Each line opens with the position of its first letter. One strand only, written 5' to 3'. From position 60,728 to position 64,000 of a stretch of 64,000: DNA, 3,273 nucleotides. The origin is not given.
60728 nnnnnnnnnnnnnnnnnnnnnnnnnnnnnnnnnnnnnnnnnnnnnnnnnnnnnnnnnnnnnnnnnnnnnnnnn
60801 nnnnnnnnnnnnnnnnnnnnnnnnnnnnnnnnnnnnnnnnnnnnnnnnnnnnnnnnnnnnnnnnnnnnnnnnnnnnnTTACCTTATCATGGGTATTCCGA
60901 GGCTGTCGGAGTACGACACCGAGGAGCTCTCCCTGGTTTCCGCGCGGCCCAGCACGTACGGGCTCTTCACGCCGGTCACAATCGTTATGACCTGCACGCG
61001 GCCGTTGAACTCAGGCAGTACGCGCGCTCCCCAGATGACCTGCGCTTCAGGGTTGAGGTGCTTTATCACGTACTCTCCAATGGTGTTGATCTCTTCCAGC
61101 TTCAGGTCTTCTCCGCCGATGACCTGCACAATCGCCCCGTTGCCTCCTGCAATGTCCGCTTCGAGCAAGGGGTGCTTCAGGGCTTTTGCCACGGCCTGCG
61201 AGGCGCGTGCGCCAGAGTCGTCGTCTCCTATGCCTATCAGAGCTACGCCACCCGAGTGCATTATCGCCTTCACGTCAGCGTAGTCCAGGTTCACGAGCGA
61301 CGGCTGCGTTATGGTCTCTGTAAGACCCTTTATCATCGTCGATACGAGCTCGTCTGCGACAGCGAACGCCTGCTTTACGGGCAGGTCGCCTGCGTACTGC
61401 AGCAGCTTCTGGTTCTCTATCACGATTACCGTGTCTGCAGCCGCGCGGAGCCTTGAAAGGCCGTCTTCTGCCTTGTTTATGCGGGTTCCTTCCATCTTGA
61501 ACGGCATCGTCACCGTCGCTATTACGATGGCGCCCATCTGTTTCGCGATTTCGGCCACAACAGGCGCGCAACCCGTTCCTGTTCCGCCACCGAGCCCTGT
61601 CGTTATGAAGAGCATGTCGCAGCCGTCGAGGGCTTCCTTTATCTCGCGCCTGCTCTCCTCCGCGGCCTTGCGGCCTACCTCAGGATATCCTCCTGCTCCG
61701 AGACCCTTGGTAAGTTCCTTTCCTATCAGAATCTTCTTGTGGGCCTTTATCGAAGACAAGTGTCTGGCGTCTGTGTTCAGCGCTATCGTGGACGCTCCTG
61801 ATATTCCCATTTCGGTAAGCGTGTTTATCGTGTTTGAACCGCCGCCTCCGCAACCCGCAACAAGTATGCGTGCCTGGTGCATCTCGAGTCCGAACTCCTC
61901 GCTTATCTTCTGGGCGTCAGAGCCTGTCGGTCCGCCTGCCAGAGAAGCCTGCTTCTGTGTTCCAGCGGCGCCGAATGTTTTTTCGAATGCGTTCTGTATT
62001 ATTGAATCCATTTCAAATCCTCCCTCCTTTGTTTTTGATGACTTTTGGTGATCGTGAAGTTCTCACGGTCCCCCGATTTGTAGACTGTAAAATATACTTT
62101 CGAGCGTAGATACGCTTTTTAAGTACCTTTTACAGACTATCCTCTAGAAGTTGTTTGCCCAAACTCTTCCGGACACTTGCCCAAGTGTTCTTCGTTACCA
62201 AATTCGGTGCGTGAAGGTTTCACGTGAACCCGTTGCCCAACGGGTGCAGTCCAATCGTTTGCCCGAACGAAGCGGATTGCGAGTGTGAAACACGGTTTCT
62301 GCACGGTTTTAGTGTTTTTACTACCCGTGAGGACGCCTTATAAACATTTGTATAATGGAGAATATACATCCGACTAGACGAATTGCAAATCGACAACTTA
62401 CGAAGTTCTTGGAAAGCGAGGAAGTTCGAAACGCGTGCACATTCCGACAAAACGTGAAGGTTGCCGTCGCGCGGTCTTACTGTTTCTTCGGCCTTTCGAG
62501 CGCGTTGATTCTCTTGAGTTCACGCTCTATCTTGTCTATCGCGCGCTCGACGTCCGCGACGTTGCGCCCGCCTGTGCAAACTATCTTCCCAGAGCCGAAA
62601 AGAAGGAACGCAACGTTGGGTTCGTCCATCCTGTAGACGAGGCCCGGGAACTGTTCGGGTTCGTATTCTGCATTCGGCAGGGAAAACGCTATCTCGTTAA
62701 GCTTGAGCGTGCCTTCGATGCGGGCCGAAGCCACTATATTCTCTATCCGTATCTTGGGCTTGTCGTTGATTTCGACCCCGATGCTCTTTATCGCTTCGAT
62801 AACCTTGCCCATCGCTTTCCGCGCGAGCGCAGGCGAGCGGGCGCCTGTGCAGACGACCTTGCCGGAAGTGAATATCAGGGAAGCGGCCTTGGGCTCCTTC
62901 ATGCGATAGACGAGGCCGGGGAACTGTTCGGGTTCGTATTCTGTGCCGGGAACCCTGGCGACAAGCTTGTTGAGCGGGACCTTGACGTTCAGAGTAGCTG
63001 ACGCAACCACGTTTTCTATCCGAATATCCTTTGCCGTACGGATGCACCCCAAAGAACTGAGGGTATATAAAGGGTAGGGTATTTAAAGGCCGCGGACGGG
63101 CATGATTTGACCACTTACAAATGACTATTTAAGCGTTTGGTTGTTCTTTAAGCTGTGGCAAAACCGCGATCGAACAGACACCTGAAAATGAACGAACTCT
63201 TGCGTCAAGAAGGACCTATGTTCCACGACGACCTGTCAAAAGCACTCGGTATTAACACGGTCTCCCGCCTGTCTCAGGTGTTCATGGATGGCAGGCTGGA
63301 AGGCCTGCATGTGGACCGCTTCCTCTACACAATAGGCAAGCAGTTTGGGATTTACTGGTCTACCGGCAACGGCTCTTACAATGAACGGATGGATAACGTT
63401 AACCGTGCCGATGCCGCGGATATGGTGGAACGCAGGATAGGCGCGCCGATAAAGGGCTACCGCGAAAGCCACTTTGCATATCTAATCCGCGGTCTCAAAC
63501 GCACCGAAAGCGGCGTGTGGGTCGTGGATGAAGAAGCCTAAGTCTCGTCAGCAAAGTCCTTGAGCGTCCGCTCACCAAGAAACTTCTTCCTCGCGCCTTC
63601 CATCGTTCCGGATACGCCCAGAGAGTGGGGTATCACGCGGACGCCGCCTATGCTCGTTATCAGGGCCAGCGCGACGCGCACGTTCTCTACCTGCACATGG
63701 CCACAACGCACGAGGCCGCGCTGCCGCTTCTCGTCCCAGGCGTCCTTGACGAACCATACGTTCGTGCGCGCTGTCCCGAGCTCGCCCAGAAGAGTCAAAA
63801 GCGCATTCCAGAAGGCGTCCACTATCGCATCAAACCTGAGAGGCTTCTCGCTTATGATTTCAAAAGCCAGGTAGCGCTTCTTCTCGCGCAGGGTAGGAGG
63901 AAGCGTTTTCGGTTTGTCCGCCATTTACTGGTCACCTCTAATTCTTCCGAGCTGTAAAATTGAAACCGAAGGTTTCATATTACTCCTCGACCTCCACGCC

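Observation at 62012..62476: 460-bp noncoding region upstream of ftsZ with an array of six spaced palindromes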

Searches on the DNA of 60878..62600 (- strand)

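Call 6: search_rna_families(source=window, start=61900, end=62600, threshold=evalue, max_evalue=10, show_alignments=3)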
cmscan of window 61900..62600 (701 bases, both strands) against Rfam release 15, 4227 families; matches with E-value up to 10: 1.
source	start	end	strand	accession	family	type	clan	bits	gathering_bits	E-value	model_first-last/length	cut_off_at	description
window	62031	62066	+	RF00282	SNORD48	Gene; snRNA; snoRNA; CD-box;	-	15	36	1.1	1-63/63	no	Small nucleolar RNA SNORD48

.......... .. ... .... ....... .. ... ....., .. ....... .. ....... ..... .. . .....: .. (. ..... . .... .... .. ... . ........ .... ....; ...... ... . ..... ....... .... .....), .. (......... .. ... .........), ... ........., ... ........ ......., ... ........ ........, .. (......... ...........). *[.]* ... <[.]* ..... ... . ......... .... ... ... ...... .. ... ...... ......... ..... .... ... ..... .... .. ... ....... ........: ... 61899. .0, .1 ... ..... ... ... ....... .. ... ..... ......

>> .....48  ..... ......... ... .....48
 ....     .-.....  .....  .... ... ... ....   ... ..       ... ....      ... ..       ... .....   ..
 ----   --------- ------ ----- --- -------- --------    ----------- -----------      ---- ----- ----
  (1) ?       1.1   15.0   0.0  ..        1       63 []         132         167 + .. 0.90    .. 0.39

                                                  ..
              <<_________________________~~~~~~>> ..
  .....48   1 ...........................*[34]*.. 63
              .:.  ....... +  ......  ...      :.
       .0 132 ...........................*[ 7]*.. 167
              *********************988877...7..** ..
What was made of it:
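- On Any Rfam 15 family: The spacer at E<=10 gives only SNORD48, at 15 bits against a cut-off of 36 (call 6).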

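Call 40: search_rna_families(sources=[L001, L002, L009, L010, L015, L017, L019, L020, L021, L042, L051, L057, L062, L067, L014, L029], threshold=gathering)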
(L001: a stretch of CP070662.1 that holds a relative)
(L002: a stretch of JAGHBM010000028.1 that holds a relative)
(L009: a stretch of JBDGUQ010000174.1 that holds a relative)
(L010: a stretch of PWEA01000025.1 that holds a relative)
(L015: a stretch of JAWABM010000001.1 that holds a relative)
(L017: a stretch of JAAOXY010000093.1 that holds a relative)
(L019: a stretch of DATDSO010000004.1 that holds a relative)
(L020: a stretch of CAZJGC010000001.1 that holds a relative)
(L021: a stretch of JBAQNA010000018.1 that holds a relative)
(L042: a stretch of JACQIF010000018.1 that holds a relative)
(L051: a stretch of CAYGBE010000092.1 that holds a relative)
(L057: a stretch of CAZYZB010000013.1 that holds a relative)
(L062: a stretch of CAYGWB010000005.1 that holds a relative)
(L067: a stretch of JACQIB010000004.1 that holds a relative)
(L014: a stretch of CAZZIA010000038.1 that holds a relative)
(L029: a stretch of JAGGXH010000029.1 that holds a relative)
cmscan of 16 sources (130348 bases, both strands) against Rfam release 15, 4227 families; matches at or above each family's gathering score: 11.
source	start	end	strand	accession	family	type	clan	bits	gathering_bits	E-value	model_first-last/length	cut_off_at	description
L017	3187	3260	-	RF00005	tRNA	Gene; tRNA;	CL00001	74.1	29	4.7e-14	1-71/71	no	tRNA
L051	3281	3352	-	RF00005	tRNA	Gene; tRNA;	CL00001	71.8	29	2e-13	1-71/71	no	tRNA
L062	2077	2151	-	RF00005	tRNA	Gene; tRNA;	CL00001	67.6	29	2.9e-12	1-71/71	no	tRNA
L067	254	336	-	RF00005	tRNA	Gene; tRNA;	CL00001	59.9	29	3.8e-10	1-71/71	no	tRNA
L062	843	917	-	RF00005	tRNA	Gene; tRNA;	CL00001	58.8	29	7.6e-10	1-71/71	no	tRNA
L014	101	190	-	RF00005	tRNA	Gene; tRNA;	CL00001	58.3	29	1.1e-09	1-71/71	no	tRNA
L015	3370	3483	-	RF00005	tRNA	Gene; tRNA;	CL00001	55.3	29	7e-09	1-71/71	no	tRNA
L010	7438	7551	-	RF00005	tRNA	Gene; tRNA;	CL00001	54.9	29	9.1e-09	1-71/71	no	tRNA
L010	7089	7203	-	RF00005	tRNA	Gene; tRNA;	CL00001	53.8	29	1.9e-08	1-71/71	no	tRNA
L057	3118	3255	-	RF00005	tRNA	Gene; tRNA;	CL00001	49.4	29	3e-07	1-71/71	no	tRNA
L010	6475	6580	-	RF00005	tRNA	Gene; tRNA;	CL00001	47.1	29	1.3e-06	1-71/71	no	tRNA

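Call 51: search_rna_families(sources=[L042, L006, L060, L082, L014], threshold=evalue, max_evalue=1)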
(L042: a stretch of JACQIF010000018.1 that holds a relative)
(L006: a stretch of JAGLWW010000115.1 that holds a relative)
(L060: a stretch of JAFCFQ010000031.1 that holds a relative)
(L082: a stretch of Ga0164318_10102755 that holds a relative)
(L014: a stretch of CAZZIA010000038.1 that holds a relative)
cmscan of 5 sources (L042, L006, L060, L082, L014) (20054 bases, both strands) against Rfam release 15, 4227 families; matches with E-value up to 1: 1.
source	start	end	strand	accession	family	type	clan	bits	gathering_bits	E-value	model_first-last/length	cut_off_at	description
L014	101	190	-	RF00005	tRNA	Gene; tRNA;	CL00001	58.3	29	1.6e-10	1-71/71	no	tRNA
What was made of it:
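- On Any Rfam 15 family: Twenty-one related loci give tRNAs only (calls 40, 51).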

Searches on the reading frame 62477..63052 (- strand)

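Call 17: search_protein_families(library=pfam, proteins=[window:62477-63052:-])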
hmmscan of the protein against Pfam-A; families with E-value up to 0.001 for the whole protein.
window:62477-63052:- (191 aa): 2 families
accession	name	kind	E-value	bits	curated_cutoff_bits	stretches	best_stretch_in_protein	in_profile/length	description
PF00352.27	TBP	-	2.8e-60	200.5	22.9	2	100-181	1-84/85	Transcription factor TFIID (or TATA-binding protein, TBP)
PF11858.14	DUF3378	-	0.00063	20.3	27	0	42-79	25-62/76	Domain of unknown function (DUF3378)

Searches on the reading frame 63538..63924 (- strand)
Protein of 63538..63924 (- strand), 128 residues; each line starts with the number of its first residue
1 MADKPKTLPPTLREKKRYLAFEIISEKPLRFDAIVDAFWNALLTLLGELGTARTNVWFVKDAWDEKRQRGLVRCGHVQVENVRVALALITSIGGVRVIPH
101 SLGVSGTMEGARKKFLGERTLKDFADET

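Call 17: search_protein_families(library=pfam, proteins=[window:63538-63924:-])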
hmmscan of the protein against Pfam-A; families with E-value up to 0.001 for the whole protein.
window:63538-63924:- (128 aa): 1 family
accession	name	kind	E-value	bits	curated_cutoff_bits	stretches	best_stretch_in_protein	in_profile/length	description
PF01900.24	RNase_P_Rpp14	-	3.5e-19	69.3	23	1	17-115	1-103/104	Rpp14/Pop5 family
